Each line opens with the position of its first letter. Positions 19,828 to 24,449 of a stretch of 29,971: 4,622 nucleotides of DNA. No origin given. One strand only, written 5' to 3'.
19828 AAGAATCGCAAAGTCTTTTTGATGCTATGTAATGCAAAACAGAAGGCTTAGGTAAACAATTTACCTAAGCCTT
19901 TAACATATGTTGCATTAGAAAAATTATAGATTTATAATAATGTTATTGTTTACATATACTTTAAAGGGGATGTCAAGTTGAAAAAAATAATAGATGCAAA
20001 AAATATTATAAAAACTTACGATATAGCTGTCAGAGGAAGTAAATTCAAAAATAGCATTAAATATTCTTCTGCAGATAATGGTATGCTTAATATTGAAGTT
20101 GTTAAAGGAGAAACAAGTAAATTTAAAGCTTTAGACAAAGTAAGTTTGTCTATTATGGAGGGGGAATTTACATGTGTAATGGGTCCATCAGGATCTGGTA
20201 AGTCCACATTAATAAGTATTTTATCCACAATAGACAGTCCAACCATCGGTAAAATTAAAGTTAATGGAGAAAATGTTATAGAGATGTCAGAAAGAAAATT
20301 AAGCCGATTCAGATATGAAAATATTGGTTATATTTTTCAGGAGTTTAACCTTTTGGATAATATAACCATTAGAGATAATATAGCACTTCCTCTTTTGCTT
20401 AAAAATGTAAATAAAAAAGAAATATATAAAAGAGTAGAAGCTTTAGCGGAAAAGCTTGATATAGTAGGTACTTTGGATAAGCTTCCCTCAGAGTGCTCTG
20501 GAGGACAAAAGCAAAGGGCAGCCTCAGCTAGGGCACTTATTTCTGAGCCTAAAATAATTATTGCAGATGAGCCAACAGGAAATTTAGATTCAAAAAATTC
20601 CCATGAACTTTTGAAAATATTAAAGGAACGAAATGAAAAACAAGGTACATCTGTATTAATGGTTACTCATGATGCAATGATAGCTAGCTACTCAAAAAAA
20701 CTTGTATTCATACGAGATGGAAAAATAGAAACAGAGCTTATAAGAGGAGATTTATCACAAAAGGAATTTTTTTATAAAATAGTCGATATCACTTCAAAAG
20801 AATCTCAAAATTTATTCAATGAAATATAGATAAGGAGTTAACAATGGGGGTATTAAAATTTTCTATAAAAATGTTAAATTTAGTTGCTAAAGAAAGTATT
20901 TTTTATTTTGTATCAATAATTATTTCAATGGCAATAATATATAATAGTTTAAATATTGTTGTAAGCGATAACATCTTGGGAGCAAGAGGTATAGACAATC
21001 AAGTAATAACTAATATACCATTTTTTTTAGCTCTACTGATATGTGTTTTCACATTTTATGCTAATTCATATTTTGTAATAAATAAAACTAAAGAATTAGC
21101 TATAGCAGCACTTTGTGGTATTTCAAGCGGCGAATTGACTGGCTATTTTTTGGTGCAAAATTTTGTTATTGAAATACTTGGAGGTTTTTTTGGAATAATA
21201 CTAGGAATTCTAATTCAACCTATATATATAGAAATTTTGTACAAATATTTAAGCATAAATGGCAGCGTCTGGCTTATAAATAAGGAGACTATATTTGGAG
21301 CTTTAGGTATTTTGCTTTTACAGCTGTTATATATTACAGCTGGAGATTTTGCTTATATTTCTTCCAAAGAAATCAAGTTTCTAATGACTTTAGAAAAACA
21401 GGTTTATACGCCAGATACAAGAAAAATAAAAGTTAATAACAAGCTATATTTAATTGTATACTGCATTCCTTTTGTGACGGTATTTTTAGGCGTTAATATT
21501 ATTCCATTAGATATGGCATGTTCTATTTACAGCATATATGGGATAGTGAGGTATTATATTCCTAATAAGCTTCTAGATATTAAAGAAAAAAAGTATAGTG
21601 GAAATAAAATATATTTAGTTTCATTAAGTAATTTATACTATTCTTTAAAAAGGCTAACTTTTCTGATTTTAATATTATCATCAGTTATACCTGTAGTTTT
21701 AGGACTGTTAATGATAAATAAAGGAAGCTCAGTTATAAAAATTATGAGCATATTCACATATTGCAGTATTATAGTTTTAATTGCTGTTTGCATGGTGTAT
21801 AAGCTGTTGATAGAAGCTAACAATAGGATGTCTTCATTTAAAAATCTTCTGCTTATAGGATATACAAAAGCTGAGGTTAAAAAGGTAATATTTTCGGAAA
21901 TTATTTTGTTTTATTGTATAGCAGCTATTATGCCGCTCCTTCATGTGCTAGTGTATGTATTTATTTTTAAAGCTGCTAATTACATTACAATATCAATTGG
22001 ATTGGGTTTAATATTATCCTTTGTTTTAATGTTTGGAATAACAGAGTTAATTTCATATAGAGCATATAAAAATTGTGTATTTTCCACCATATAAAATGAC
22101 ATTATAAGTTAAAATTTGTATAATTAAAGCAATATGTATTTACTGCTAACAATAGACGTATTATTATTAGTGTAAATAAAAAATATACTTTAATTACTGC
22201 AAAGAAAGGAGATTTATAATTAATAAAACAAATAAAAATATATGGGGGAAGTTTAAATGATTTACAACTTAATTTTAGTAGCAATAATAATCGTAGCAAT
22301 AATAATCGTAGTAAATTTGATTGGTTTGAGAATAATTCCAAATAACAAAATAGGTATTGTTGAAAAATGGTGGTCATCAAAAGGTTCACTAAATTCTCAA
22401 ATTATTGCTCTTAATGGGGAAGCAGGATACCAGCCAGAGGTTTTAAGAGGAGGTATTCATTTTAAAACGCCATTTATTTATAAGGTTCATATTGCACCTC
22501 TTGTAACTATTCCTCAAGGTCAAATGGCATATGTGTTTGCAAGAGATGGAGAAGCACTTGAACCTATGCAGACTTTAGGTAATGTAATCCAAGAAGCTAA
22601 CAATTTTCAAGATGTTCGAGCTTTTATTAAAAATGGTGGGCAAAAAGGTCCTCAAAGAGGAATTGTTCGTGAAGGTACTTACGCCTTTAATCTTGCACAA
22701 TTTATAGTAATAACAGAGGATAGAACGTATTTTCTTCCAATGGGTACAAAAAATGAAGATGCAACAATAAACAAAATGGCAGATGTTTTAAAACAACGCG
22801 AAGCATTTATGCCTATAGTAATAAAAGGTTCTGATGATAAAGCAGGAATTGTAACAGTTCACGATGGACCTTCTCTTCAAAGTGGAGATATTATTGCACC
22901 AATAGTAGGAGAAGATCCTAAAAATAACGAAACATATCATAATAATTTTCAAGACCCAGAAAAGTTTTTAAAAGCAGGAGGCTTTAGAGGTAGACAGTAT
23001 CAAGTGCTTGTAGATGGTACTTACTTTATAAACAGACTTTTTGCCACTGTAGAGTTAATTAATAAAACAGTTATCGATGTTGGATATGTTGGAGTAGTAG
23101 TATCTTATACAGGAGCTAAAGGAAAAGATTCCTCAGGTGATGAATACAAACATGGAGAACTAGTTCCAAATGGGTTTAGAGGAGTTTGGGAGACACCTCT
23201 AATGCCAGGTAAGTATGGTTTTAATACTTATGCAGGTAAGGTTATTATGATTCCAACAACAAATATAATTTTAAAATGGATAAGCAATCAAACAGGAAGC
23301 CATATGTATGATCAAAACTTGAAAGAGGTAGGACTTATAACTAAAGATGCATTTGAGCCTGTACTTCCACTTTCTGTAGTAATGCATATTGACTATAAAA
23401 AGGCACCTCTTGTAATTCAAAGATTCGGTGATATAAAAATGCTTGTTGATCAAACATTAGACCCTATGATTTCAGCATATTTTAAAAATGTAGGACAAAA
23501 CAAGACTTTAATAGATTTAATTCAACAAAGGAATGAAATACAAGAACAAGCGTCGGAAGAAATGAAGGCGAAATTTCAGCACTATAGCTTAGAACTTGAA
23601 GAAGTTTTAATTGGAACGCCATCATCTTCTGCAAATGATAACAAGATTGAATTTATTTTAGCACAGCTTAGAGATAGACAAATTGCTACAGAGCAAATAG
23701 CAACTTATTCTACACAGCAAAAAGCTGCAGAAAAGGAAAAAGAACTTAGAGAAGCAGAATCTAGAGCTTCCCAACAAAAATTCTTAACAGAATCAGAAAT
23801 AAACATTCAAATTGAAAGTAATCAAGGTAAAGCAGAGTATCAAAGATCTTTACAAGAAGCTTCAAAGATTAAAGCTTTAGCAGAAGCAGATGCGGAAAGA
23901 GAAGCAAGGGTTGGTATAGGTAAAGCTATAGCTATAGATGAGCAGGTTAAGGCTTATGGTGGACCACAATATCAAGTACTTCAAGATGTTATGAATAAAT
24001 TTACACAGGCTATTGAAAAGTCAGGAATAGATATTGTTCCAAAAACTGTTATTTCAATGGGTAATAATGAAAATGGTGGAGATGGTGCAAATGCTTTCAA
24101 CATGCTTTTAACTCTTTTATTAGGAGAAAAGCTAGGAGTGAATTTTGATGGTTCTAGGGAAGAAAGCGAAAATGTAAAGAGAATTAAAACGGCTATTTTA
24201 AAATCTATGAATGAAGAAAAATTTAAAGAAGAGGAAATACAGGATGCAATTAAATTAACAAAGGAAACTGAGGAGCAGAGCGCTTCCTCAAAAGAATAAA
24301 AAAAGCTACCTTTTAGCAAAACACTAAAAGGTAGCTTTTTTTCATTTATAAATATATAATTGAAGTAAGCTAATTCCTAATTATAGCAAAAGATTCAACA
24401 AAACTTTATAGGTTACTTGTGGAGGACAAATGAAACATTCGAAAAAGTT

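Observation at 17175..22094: Duplicated FtsX-like permease / MacB-type ATPase locus with an in-frame permease-fragment::ATPase fusion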

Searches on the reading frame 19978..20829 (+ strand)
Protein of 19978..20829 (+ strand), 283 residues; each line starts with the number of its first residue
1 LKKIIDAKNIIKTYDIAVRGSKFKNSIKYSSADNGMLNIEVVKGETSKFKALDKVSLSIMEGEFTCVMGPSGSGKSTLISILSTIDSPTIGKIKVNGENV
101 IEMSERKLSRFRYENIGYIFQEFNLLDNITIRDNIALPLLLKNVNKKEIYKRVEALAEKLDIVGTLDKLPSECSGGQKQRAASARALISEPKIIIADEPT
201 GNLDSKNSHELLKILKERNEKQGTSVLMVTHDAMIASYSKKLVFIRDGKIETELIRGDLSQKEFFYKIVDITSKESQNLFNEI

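Call 3: search_protein_families(library=pfam, proteins=[window:19978-20829:+], max_evalue=0.01)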
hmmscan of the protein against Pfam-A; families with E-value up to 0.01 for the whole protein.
window:19978-20829:+ (283 aa): 9 families
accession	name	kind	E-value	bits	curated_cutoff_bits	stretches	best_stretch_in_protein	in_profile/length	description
PF00005.33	ABC_tran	-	2.1e-31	109.8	25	1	52-200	1-136/137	ABC transporter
PF02463.25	SMC_N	-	8.5e-07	29.1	40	1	46-245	7-211/220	RecF/RecN/SMC N terminal domain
PF13304.12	AAA_21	-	1.6e-06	28.9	27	1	64-85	1-22/304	AAA domain, putative AbiEii toxin, Type IV TA system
PF03193.22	RsgA_GTPase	-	5.9e-05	23.4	30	1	34-94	79-138/174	RsgA GTPase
PF13555.12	AAA_29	-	0.00014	22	27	1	54-85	14-45/61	P-loop containing region of AAA domain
PF00270.35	DEAD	-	0.0025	18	26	1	58-219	10-146/167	DEAD/DEAH box helicase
PF13401.12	AAA_22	-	0.0027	18.5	27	0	63-112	6-33/130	AAA domain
PF03215.21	Rad17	-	0.0028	18.1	23.8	1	52-173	35-145/186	Rad17 P-loop domain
PF13481.12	AAA_25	-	0.0089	16.1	27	0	59-82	30-53/195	AAA domain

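Call 7: search_protein_families(library=ncbifam, proteins=[window:19978-20829:+], max_evalue=0.01)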
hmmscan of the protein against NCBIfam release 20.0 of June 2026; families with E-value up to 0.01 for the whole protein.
window:19978-20829:+ (283 aa): 193 families (the best 25 are shown)
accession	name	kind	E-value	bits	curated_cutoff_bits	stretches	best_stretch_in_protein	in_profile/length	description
NF038007.1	ABC_ATP_DarD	equivalog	2e-64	217.1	375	1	44-250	13-218/218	darobactin export ABC transporter ATP-binding protein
TIGR02211.1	LolD_lipo_ex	equivalog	4e-62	209.6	307.75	1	45-251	14-220/221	lipoprotein-releasing ABC transporter ATP-binding protein LolD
TIGR02673.1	FtsE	equivalog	9.7e-61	205.1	264.85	1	45-248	11-213/214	cell division ATP-binding protein FtsE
TIGR03608.1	L_ocin_972_ABC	subfamily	5.3e-59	199.1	254.85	1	45-244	7-205/206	putative bacteriocin export ABC transporter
TIGR02982.1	heterocyst_DevA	subfamily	2.5e-53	180.9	295.8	1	47-251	16-220/220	ABC exporter ATP-binding subunit, DevA family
NF007826.0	PRK10535.1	equivalog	2e-52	178.3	966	1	47-252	19-223/648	macrolide ABC transporter ATP-binding protein/permease MacB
NF040933.2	ABC_arch_GlcV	equivalog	2.2e-52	178.1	450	1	45-251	15-221/357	glucose ABC transporter ATP-binding protein GlcV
NF008639.0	PRK11629.1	equivalog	2.1e-51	174.6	360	1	50-254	24-228/234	lipoprotein-releasing ABC transporter ATP-binding protein LolD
TIGR03265.1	PhnT2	equivalog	1.5e-48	165.8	457.7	1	36-251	4-214/353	putative 2-aminoethylphosphonate ABC transporter ATP-binding protein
TIGR02314.1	ABC_MetN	equivalog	3.7e-48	164.3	499.7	1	41-249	10-218/343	methionine ABC transporter ATP-binding protein MetN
TIGR00968.1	3a0106s01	subfamily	1.4e-47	162.3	342.75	1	39-252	3-211/237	sulfate ABC transporter ATP-binding protein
NF007879.0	PRK10584.1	equivalog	4.7e-47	160.6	336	1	38-253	13-227/228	putative ABC transporter ATP-binding protein YbbA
TIGR02315.1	ABC_phnC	equivalog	9.8e-46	156.1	266.1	1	45-250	10-224/243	phosphonate ABC transporter ATP-binding protein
NF040840.2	tungstate_WtpC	equivalog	2.4e-44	152.1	440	1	36-250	1-209/347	tungstate ABC transporter ATP-binding protein WtpC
TIGR01186.1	proV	subfamily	3.5e-43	148.1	326.6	1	47-250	4-208/363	betaine/proline/choline family ABC transporter ATP-binding protein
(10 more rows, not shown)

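Call 44: search_solved_structures(query=window:19978-20829:+, max_evalue=1e-30)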
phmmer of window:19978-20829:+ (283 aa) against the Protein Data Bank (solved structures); distinct sequences matched with E-value up to 1e-30: 109 (the best 60 are shown).
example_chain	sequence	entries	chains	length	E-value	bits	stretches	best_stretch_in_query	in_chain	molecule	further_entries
9ugg_A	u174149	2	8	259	2.6e-64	220.7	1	46-273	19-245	Lantibiotic ABC transporter ATP-binding protein PsdA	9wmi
7tcg_B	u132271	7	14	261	6.3e-63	216.2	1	47-269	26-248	Bacitracin export ATP-binding protein BceA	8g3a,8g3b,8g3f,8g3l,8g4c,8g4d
8s5g_B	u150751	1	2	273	7.1e-63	216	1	47-269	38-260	Bacitracin export ATP-binding protein BceA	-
7tch_B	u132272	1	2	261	1.6e-62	214.9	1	47-269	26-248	Bacitracin export ATP-binding protein BceA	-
5xu1_A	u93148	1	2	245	6.9e-53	183.3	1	47-253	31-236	ABC transporter ATP-binding protein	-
9o9x_A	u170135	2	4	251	1.2e-49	172.7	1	43-250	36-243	ABC transporter ATP-binding protein YtrE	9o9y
1f3o_A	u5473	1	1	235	1.7e-49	172.2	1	49-257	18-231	HYPOTHETICAL ABC TRANSPORTER ATP-BINDING PROTEIN MJ0796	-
1l2t_A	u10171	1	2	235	4.2e-49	170.9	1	49-257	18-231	Hypothetical ABC transporter ATP-binding protein MJ0796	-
8j5q_D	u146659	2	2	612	4.2e-48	167.6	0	45-240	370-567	Uncharacterized ABC transporter ATP-binding protein Rv1281c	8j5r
3tif_A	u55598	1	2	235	4.8e-48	167.5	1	49-257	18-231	Uncharacterized ABC transporter ATP-binding protein MJ0796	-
7mdy_D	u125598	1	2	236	2.9e-47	164.9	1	51-260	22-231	Lipoprotein-releasing system ATP-binding protein LolD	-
8j5s_D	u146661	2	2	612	2.9e-47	164.9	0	45-240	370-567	Uncharacterized ABC transporter ATP-binding protein Rv1281c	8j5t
2pcj_A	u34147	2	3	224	1.5e-46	162.6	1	38-256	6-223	Lipoprotein-releasing system ATP-binding protein lolD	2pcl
9rle_D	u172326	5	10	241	2.6e-46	161.8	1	51-254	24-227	Lipoprotein-releasing system ATP-binding protein LolD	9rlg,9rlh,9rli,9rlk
9rlc_D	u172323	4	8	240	2.6e-46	161.8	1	51-254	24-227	Lipoprotein-releasing system ATP-binding protein LolD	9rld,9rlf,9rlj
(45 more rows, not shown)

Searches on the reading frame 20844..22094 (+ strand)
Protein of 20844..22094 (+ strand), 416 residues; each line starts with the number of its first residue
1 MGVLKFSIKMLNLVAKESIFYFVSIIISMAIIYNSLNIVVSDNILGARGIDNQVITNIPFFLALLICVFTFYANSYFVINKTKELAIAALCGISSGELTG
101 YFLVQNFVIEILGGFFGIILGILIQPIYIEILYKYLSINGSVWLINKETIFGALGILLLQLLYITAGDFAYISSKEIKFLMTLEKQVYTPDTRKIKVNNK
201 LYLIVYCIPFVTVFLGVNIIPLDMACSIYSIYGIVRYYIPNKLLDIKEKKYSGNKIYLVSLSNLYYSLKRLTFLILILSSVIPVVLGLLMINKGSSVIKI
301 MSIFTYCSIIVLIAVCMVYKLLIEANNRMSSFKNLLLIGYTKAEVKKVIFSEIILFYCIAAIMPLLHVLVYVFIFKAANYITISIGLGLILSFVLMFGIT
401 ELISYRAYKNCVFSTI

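Call 3: search_protein_families(library=pfam, proteins=[window:20844-22094:+], max_evalue=0.01)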
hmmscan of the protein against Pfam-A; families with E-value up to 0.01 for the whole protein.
window:20844-22094:+ (416 aa): 1 family
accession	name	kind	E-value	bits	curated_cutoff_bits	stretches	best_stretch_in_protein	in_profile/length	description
PF02687.27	FtsX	-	9.2e-07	29.4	25.5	2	58-159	3-102/120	FtsX-like permease C-terminal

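Call 7: search_protein_families(library=ncbifam, proteins=[window:20844-22094:+], max_evalue=0.01)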
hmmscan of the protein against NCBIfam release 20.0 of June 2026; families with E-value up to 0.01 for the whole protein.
window:20844-22094:+ (416 aa): 0 families

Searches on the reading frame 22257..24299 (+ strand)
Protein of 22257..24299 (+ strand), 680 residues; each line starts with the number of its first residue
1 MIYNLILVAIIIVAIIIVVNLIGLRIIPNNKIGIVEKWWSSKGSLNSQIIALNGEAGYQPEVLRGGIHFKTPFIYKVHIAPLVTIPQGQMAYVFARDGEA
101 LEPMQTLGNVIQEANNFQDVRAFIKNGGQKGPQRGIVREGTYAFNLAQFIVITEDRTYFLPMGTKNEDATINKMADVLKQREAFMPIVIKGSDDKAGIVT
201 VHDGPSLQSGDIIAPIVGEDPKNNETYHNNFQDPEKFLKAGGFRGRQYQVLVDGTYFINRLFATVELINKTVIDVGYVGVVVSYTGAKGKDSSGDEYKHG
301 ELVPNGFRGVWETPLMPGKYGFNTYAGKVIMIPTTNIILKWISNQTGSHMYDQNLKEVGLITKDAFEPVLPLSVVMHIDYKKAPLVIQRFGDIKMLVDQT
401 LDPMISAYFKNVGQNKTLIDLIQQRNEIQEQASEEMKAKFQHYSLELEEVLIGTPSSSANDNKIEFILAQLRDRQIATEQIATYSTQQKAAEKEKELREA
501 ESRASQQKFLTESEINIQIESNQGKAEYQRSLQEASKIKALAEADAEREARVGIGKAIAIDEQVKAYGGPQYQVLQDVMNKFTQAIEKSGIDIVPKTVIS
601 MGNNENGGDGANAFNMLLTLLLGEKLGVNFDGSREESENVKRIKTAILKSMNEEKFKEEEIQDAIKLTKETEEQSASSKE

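Call 3: search_protein_families(library=pfam, proteins=[window:22257-24299:+], max_evalue=0.01)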
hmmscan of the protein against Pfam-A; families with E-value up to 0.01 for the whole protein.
window:22257-24299:+ (680 aa): 1 family
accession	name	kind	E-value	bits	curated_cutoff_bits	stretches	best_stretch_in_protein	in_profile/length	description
PF01145.31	Band_7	-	2.3e-18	67.3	23.6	1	272-494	2-173/176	SPFH domain / Band 7 family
